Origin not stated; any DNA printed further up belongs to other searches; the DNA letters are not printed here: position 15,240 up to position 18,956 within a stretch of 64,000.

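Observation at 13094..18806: WYL regulator coupled to a PD-(D/E)xK nuclease, convergent with a 1139-aa Dna2/Nhi-like Fe-S nuclease-SF1 helicase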

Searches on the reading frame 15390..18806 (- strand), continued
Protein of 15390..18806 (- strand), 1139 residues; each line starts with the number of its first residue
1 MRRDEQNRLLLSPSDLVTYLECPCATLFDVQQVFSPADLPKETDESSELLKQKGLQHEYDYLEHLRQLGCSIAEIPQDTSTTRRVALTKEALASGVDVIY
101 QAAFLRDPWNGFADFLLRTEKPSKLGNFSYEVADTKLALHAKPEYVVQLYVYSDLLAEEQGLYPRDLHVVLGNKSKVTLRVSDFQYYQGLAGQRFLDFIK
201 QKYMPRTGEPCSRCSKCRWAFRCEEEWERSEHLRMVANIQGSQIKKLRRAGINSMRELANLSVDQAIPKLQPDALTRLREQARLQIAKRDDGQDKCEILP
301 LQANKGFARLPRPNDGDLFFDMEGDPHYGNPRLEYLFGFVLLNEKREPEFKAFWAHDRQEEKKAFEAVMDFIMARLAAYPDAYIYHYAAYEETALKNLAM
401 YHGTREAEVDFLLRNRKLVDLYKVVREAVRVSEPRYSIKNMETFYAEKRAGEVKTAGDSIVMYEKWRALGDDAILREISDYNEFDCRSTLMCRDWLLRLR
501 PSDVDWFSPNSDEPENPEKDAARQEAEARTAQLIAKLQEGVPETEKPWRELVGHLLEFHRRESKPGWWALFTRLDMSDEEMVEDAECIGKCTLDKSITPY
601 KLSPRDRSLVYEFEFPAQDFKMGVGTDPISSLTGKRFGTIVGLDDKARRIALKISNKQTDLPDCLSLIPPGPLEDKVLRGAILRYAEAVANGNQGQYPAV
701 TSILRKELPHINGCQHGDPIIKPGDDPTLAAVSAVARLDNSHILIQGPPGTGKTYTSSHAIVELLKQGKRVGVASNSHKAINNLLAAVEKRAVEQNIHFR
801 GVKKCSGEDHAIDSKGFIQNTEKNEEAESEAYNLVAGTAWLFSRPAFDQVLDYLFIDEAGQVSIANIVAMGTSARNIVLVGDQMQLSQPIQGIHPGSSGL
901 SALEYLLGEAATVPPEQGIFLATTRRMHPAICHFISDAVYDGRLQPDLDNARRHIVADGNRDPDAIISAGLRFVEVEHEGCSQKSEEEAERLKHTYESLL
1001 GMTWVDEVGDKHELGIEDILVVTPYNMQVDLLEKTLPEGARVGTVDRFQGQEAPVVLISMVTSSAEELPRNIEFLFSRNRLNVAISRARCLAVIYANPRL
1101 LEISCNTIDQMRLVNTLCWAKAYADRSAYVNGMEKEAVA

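Call 17: find_homologous_proteins(query=window:15390-18806:-)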
Query window:15390-18806:- (1139 aa): 5366 proteins with E <= 0.001 among 8000 candidates; the best 120 are listed.
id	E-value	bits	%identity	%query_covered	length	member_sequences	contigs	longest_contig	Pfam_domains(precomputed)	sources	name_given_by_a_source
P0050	0.0e+0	2627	100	100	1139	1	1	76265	PF13538.13,PF13087.13,PF13086.13,PF01443.25,PF13604.13,PF13245.13,PF13482.13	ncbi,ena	-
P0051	0.0e+0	2325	88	100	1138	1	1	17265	PF13538.13,PF13087.13,PF13086.13,PF05127.22,PF01443.25,PF13604.13,PF13245.13,PF13482.13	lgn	-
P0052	0.0e+0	1836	70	99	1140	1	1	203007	PF13538.13,PF13087.13,PF13086.13,PF01443.25,PF13604.13,PF13245.13,PF13482.13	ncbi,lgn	-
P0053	0.0e+0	1770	69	100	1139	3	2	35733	PF13087.13,PF13086.13,PF13604.13,PF13245.13,PF13482.13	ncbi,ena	-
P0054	0.0e+0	1749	68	99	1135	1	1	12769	PF13538.13,PF13087.13,PF13086.13,PF05127.22,PF01443.25,PF13604.13,PF13245.13,PF13482.13,PF09848.16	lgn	-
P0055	0.0e+0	1719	68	99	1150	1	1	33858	PF13087.13,PF13086.13,PF13604.13,PF13245.13,PF13482.13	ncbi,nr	ncbi:MAG: TM0106 family RecB-like putative nuclease [Alphaproteobacteria bacterium]|nr:TM0106 family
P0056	0.0e+0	1691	67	99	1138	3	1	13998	PF13087.13,PF13086.13,PF13604.13,PF13245.13,PF13482.13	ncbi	-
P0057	0.0e+0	1687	66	98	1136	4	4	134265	PF13087.13,PF13086.13,PF13604.13,PF13245.13,PF13482.13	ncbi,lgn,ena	-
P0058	0.0e+0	1596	64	98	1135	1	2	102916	PF13087.13,PF13086.13,PF01443.25,PF13604.13,PF13245.13,PF13482.13,PF04851.22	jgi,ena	jgi:uncharacterized protein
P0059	0.0e+0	1478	59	99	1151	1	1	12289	PF13087.13,PF13086.13,PF13604.13,PF13245.13,PF13482.13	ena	-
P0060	0.0e+0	1455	59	99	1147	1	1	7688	PF13087.13,PF13086.13,PF13604.13,PF13245.13,PF13482.13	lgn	-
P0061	0.0e+0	1441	58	99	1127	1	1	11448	PF13087.13,PF13086.13,PF13604.13,PF13245.13,PF13482.13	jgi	jgi:predicted RecB family nuclease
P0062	0.0e+0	1427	58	99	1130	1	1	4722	PF13087.13,PF13086.13,PF13604.13,PF13245.13,PF13482.13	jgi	jgi:predicted RecB family nuclease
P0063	0.0e+0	1416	58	98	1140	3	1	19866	PF13087.13,PF13086.13,PF01443.25,PF13604.13,PF13245.13,PF13482.13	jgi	jgi:predicted RecB family nuclease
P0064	0.0e+0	1413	57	98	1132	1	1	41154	PF13087.13,PF13086.13,PF01443.25,PF13604.13,PF13245.13,PF13482.13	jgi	-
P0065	0.0e+0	1412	57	99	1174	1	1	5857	PF13087.13,PF13086.13,PF13604.13,PF13245.13,PF13482.13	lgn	-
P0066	0.0e+0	1412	58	99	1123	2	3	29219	PF13087.13,PF13086.13,PF01443.25,PF13604.13,PF13245.13,PF13482.13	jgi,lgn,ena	jgi:uncharacterized protein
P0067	0.0e+0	1411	57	99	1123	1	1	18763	PF13087.13,PF13086.13,PF13604.13,PF13245.13,PF13482.13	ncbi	-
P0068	0.0e+0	1410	57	99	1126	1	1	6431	PF13087.13,PF13086.13,PF13604.13,PF13245.13,PF13482.13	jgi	jgi:uncharacterized protein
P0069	0.0e+0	1410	58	99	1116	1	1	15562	PF13087.13,PF13086.13,PF13604.13,PF13245.13,PF13482.13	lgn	-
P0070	0.0e+0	1405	56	98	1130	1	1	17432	PF13087.13,PF13086.13,PF01443.25,PF13604.13,PF13245.13,PF13482.13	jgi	jgi:predicted RecB family nuclease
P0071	0.0e+0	1403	58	98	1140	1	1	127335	PF13087.13,PF13086.13,PF01443.25,PF13604.13,PF13245.13,PF13482.13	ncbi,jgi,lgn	jgi:uncharacterized protein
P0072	0.0e+0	1401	58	99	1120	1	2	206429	PF13087.13,PF13086.13,PF13604.13,PF13245.13,PF13482.13,PF09848.16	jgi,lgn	jgi:predicted RecB family nuclease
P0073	0.0e+0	1400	57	99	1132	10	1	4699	PF13087.13,PF13086.13,PF13604.13,PF13245.13,PF13482.13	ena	-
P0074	0.0e+0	1399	57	99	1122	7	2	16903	PF13087.13,PF13086.13,PF13604.13,PF13245.13,PF13482.13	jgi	jgi:predicted RecB family nuclease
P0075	0.0e+0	1398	56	98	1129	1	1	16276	PF13087.13,PF13086.13,PF01443.25,PF13604.13,PF13245.13,PF13482.13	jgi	jgi:predicted RecB family nuclease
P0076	0.0e+0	1398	58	99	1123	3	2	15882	PF13087.13,PF13086.13,PF01443.25,PF13604.13,PF13245.13,PF13482.13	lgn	-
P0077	0.0e+0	1397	57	99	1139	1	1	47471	PF13538.13,PF13087.13,PF13086.13,PF01443.25,PF13604.13,PF13245.13,PF13482.13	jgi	jgi:uncharacterized protein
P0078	0.0e+0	1397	57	99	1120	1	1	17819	PF13087.13,PF13086.13,PF13604.13,PF13245.13,PF13482.13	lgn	-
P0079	0.0e+0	1391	57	99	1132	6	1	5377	PF13087.13,PF13086.13,PF13604.13,PF13245.13,PF13482.13,PF09848.16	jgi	jgi:predicted RecB family nuclease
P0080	0.0e+0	1391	56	98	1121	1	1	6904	PF13538.13,PF13087.13,PF13086.13,PF01443.25,PF13604.13,PF13245.13,PF13482.13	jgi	jgi:uncharacterized protein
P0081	0.0e+0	1391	57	99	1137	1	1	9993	PF13087.13,PF13086.13,PF13604.13,PF13245.13,PF13482.13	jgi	jgi:predicted RecB family nuclease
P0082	0.0e+0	1389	58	99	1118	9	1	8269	PF13087.13,PF13086.13,PF13604.13,PF13245.13,PF13482.13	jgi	-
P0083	0.0e+0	1389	58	98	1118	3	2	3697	PF13087.13,PF13086.13,PF13604.13,PF13245.13,PF13482.13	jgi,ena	-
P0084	0.0e+0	1388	58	98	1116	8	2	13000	PF13087.13,PF13086.13,PF13604.13,PF13245.13,PF13482.13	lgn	-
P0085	0.0e+0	1383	55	98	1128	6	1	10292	PF13087.13,PF13086.13,PF01443.25,PF13604.13,PF13245.13,PF13482.13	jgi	jgi:predicted RecB family nuclease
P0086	0.0e+0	1383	56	99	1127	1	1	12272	PF13087.13,PF13086.13,PF13604.13,PF13245.13,PF13482.13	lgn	-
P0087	0.0e+0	1383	57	99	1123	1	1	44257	PF13087.13,PF13086.13,PF13604.13,PF13245.13,PF13482.13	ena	-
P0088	0.0e+0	1381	58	98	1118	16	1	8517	PF13087.13,PF13086.13,PF13604.13,PF13245.13,PF13482.13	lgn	-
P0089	0.0e+0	1381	56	99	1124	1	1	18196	PF13087.13,PF13086.13,PF13604.13,PF13245.13,PF13482.13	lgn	-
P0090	0.0e+0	1381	57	98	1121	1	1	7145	PF13538.13,PF13087.13,PF13086.13,PF01443.25,PF13604.13,PF13245.13,PF13482.13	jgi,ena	-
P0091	0.0e+0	1379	57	98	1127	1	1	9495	PF13087.13,PF13086.13,PF13604.13,PF13245.13,PF13482.13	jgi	jgi:predicted RecB family nuclease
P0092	0.0e+0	1379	56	98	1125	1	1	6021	PF13087.13,PF13086.13,PF13604.13,PF13245.13,PF13482.13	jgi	jgi:predicted RecB family nuclease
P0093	0.0e+0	1379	56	99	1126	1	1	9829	PF13087.13,PF13086.13,PF13604.13,PF13245.13,PF13482.13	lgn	-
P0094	0.0e+0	1379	57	99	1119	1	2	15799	PF13087.13,PF13086.13,PF13604.13,PF13245.13,PF13482.13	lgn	-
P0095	0.0e+0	1376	57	99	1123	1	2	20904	PF13087.13,PF13086.13,PF13604.13,PF13245.13,PF13482.13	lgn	-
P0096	0.0e+0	1374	56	99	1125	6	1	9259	PF13087.13,PF13086.13,PF13604.13,PF13245.13,PF13482.13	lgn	-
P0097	0.0e+0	1373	56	98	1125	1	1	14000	PF13087.13,PF13086.13,PF13604.13,PF13245.13,PF13482.13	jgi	jgi:predicted RecB family nuclease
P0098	0.0e+0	1372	57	98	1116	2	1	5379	PF13087.13,PF13086.13,PF13604.13,PF13245.13,PF13482.13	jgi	jgi:uncharacterized protein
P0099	0.0e+0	1372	56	99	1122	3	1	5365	PF13087.13,PF13086.13,PF01443.25,PF13604.13,PF13245.13,PF13482.13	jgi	jgi:predicted RecB family nuclease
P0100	0.0e+0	1372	57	98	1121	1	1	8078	PF13087.13,PF13086.13,PF13604.13,PF13245.13,PF13482.13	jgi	jgi:predicted RecB family nuclease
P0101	0.0e+0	1371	55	99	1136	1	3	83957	PF13087.13,PF13086.13,PF05127.22,PF01443.25,PF13604.13,PF13245.13,PF13482.13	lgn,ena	-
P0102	0.0e+0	1370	56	98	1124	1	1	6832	PF13087.13,PF13086.13,PF13604.13,PF13245.13,PF13482.13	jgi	jgi:predicted RecB family nuclease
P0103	0.0e+0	1370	55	98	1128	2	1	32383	PF13087.13,PF13086.13,PF01443.25,PF13604.13,PF13245.13,PF13482.13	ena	-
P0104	0.0e+0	1369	56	99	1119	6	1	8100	PF13087.13,PF13086.13,PF01443.25,PF13604.13,PF13245.13,PF13482.13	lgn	-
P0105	0.0e+0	1369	56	99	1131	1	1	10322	PF13087.13,PF13086.13,PF01443.25,PF13604.13,PF13245.13,PF13482.13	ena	-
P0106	0.0e+0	1368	56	99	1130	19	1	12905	PF13538.13,PF13087.13,PF13086.13,PF01443.25,PF13604.13,PF13245.13,PF13482.13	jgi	jgi:predicted RecB family nuclease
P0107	0.0e+0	1368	56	98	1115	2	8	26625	PF13538.13,PF13087.13,PF13086.13,PF01443.25,PF13604.13,PF13245.13,PF13482.13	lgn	-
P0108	0.0e+0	1367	56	99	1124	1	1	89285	PF13087.13,PF13086.13,PF01443.25,PF13604.13,PF13245.13,PF13482.13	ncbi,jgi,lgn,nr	ncbi:MAG: hypothetical protein QOJ86_4986 [Bradyrhizobium sp.]|jgi:uncharacterized protein|nr:hypoth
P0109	0.0e+0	1366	57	99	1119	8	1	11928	PF13087.13,PF13086.13,PF13604.13,PF13245.13,PF13482.13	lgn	-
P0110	0.0e+0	1366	56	98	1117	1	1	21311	PF13087.13,PF13086.13,PF13604.13,PF13245.13,PF13482.13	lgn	-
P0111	0.0e+0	1366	56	99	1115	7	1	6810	PF13538.13,PF13087.13,PF13086.13,PF01443.25,PF13604.13,PF13245.13,PF13482.13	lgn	-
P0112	0.0e+0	1365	56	98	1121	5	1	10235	PF13087.13,PF13086.13,PF13604.13,PF13245.13,PF13482.13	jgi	jgi:predicted RecB family nuclease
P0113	0.0e+0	1365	55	98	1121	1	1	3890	PF13087.13,PF13086.13,PF01443.25,PF13604.13,PF13245.13,PF13482.13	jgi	jgi:predicted RecB family nuclease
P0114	0.0e+0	1364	57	99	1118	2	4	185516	PF13087.13,PF13086.13,PF13604.13,PF13245.13,PF13482.13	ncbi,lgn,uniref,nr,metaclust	ncbi:TM0106 family RecB-like putative nuclease [Caulobacter sp. Root343]|uniref:TM0106 family RecB-l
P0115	0.0e+0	1364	55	98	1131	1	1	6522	PF13087.13,PF13086.13,PF13604.13,PF13245.13,PF13482.13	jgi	jgi:uncharacterized protein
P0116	0.0e+0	1363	56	98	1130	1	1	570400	PF13538.13,PF13087.13,PF13086.13,PF01443.25,PF13604.13,PF13245.13,PF13482.13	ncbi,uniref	ncbi:TM0106 family RecB-like putative nuclease [Sphingobium sp. AN558]|uniref:TM0106 family RecB-lik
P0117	0.0e+0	1362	56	99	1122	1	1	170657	PF13087.13,PF13086.13,PF13604.13,PF13245.13,PF13482.13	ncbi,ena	-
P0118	0.0e+0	1361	55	98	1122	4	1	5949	PF13087.13,PF13086.13,PF01443.25,PF13604.13,PF13245.13,PF13482.13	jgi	jgi:predicted RecB family nuclease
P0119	0.0e+0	1361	57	98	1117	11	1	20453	PF13087.13,PF13086.13,PF13604.13,PF13245.13,PF13482.13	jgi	jgi:predicted RecB family nuclease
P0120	0.0e+0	1361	56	99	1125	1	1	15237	PF13087.13,PF13086.13,PF01443.25,PF13604.13,PF13245.13,PF13482.13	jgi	jgi:predicted RecB family nuclease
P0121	0.0e+0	1361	56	98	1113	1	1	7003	PF13087.13,PF13086.13,PF01443.25,PF13604.13,PF13245.13,PF13482.13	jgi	jgi:uncharacterized protein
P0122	0.0e+0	1361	56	98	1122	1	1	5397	PF13087.13,PF13086.13,PF01443.25,PF13604.13,PF13245.13,PF13482.13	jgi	jgi:uncharacterized protein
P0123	0.0e+0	1360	55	98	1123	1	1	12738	PF13538.13,PF13087.13,PF13086.13,PF13604.13,PF13245.13,PF13482.13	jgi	jgi:predicted RecB family nuclease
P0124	0.0e+0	1360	56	98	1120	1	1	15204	PF13087.13,PF13086.13,PF01443.25,PF13604.13,PF13245.13,PF13482.13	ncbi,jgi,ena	-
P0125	0.0e+0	1360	55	99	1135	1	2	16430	PF13087.13,PF13086.13,PF01443.25,PF13604.13,PF13245.13,PF13482.13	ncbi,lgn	-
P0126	0.0e+0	1359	55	98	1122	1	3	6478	PF13087.13,PF13086.13,PF13604.13,PF13245.13,PF13482.13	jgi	jgi:predicted RecB family nuclease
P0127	0.0e+0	1358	55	99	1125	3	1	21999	PF13087.13,PF13086.13,PF01443.25,PF13604.13,PF13245.13,PF13482.13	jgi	jgi:predicted RecB family nuclease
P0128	0.0e+0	1358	56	98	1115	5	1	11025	PF13538.13,PF13087.13,PF13086.13,PF13604.13,PF13245.13,PF13482.13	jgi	-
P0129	0.0e+0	1358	55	98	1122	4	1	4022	PF13087.13,PF13086.13,PF01443.25,PF13604.13,PF13245.13,PF13482.13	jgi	-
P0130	0.0e+0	1358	56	98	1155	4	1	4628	PF13087.13,PF13086.13,PF13604.13,PF13245.13,PF13482.13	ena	-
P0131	0.0e+0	1358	56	98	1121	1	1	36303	PF13538.13,PF13087.13,PF13086.13,PF01443.25,PF13604.13,PF13245.13,PF13482.13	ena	-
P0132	0.0e+0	1357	55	99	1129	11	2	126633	PF13087.13,PF13086.13,PF13604.13,PF13245.13,PF13482.13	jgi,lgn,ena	-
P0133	0.0e+0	1357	55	98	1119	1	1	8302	PF13087.13,PF13086.13,PF13604.13,PF13245.13,PF13482.13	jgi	jgi:predicted RecB family nuclease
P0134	0.0e+0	1357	56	99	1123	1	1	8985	PF13087.13,PF13086.13,PF13604.13,PF13245.13,PF13482.13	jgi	jgi:uncharacterized protein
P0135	0.0e+0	1357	56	99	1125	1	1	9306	PF13087.13,PF13086.13,PF13604.13,PF13245.13,PF13482.13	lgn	-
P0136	0.0e+0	1355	56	99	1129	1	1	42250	PF13087.13,PF13086.13,PF13604.13,PF13245.13,PF13482.13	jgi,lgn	jgi:uncharacterized protein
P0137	0.0e+0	1354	56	99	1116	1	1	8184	PF13087.13,PF13086.13,PF01443.25,PF13604.13,PF13245.13,PF13482.13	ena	-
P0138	0.0e+0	1354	56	98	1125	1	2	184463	PF13538.13,PF13087.13,PF13086.13,PF01443.25,PF13604.13,PF13245.13,PF13482.13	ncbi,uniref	ncbi:TM0106 family RecB-like putative nuclease [Sphingomonas oligophenolica]|uniref:TM0106 family Re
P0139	0.0e+0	1354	55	99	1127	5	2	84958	PF13087.13,PF13086.13,PF13604.13,PF13245.13,PF13482.13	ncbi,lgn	-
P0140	0.0e+0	1353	55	98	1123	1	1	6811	PF13087.13,PF13086.13,PF01443.25,PF13604.13,PF13245.13,PF13482.13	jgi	jgi:uncharacterized protein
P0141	0.0e+0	1353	56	98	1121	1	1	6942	PF13087.13,PF13086.13,PF01443.25,PF13604.13,PF13245.13,PF13482.13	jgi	jgi:predicted RecB family nuclease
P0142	0.0e+0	1351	55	99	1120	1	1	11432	PF13538.13,PF13087.13,PF13086.13,PF01443.25,PF13604.13,PF13245.13,PF13482.13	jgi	jgi:predicted RecB family nuclease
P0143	0.0e+0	1351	55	99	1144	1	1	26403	PF13087.13,PF13086.13,PF13604.13,PF13245.13,PF13482.13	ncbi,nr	ncbi:MAG: TM0106 family RecB-like putative nuclease [Phenylobacterium sp.]|nr:TM0106 family RecB-lik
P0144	0.0e+0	1350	55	98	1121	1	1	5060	PF13087.13,PF13086.13,PF01443.25,PF13604.13,PF13245.13,PF13482.13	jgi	jgi:predicted RecB family nuclease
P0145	0.0e+0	1350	55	99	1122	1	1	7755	PF13087.13,PF13086.13,PF01443.25,PF13604.13,PF13245.13,PF13482.13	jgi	jgi:predicted RecB family nuclease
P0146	0.0e+0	1350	55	98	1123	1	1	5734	PF13087.13,PF13086.13,PF01443.25,PF13604.13,PF13245.13,PF13482.13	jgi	jgi:uncharacterized protein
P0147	0.0e+0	1350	55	98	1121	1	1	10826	PF13087.13,PF13086.13,PF13604.13,PF13245.13,PF13482.13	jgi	jgi:predicted RecB family nuclease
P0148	0.0e+0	1350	56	99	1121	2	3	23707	PF13087.13,PF13086.13,PF01443.25,PF13604.13,PF24883.3,PF13245.13,PF13482.13,PF09848.16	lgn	-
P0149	0.0e+0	1350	56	97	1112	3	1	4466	PF13538.13,PF13087.13,PF13086.13,PF01443.25,PF13604.13,PF13245.13,PF13482.13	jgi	jgi:predicted RecB family nuclease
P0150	0.0e+0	1350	55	98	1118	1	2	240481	PF13087.13,PF13086.13,PF13604.13,PF13245.13,PF13482.13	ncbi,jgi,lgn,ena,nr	ncbi:MAG TPA: TM0106 family RecB-like putative nuclease [Rhizomicrobium sp.]|jgi:predicted RecB fami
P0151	0.0e+0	1349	56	98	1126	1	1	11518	PF13087.13,PF13086.13,PF13604.13,PF13245.13,PF13482.13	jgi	jgi:predicted RecB family nuclease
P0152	0.0e+0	1349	54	99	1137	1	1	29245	PF13087.13,PF13086.13,PF01443.25,PF13604.13,PF13245.13,PF13482.13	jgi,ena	-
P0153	0.0e+0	1349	56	98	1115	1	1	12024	PF13538.13,PF13087.13,PF13086.13,PF01443.25,PF13604.13,PF13245.13,PF13482.13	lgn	-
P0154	0.0e+0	1349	56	98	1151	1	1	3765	PF13087.13,PF13086.13,PF01443.25,PF13604.13,PF13245.13,PF13482.13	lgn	-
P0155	0.0e+0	1349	56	99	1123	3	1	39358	PF13087.13,PF13086.13,PF13604.13,PF13245.13,PF13482.13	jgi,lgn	jgi:predicted RecB family nuclease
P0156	0.0e+0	1348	55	99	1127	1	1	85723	PF13087.13,PF13086.13,PF13604.13,PF13245.13,PF13482.13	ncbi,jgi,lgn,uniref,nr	ncbi:TM0106 family RecB-like putative nuclease [Phenylobacterium sp.]|jgi:uncharacterized protein|un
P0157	0.0e+0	1348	55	99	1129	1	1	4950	PF13087.13,PF13086.13,PF13604.13,PF13245.13,PF13482.13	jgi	jgi:predicted RecB family nuclease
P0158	0.0e+0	1348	55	98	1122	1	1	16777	PF13087.13,PF13086.13,PF13604.13,PF13245.13,PF13482.13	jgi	jgi:predicted RecB family nuclease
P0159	0.0e+0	1348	54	98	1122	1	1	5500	PF13087.13,PF13086.13,PF01443.25,PF13604.13,PF13245.13,PF13482.13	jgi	jgi:predicted RecB family nuclease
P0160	0.0e+0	1347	55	99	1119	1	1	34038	PF13087.13,PF13086.13,PF13604.13,PF13245.13,PF13482.13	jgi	jgi:predicted RecB family nuclease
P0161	0.0e+0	1347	56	98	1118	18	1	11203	PF13087.13,PF13086.13,PF13604.13,PF13245.13,PF13482.13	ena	-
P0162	0.0e+0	1347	55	98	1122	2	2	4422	PF13087.13,PF13086.13,PF01443.25,PF13604.13,PF13245.13,PF13482.13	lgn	-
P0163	0.0e+0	1345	56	99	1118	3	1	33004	PF13087.13,PF13086.13,PF13604.13,PF13245.13,PF13482.13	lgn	-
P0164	0.0e+0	1345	56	98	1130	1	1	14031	PF13538.13,PF13087.13,PF13086.13,PF01443.25,PF13604.13,PF13245.13,PF13482.13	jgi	jgi:uncharacterized protein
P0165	0.0e+0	1344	56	99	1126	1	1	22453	PF13087.13,PF13086.13,PF13604.13,PF13245.13,PF13482.13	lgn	-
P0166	0.0e+0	1344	55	98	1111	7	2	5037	PF13087.13,PF13086.13,PF01443.25,PF13604.13,PF13245.13,PF13482.13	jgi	jgi:predicted RecB family nuclease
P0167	0.0e+0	1344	55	98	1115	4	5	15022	PF13538.13,PF13087.13,PF13086.13,PF13604.13,PF13245.13,PF13482.13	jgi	jgi:predicted RecB family nuclease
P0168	0.0e+0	1344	55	98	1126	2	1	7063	PF13087.13,PF13086.13,PF01443.25,PF13604.13,PF13245.13,PF13482.13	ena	-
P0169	0.0e+0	1343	56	98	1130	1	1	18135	PF13087.13,PF13086.13,PF13604.13,PF13245.13,PF13482.13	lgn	-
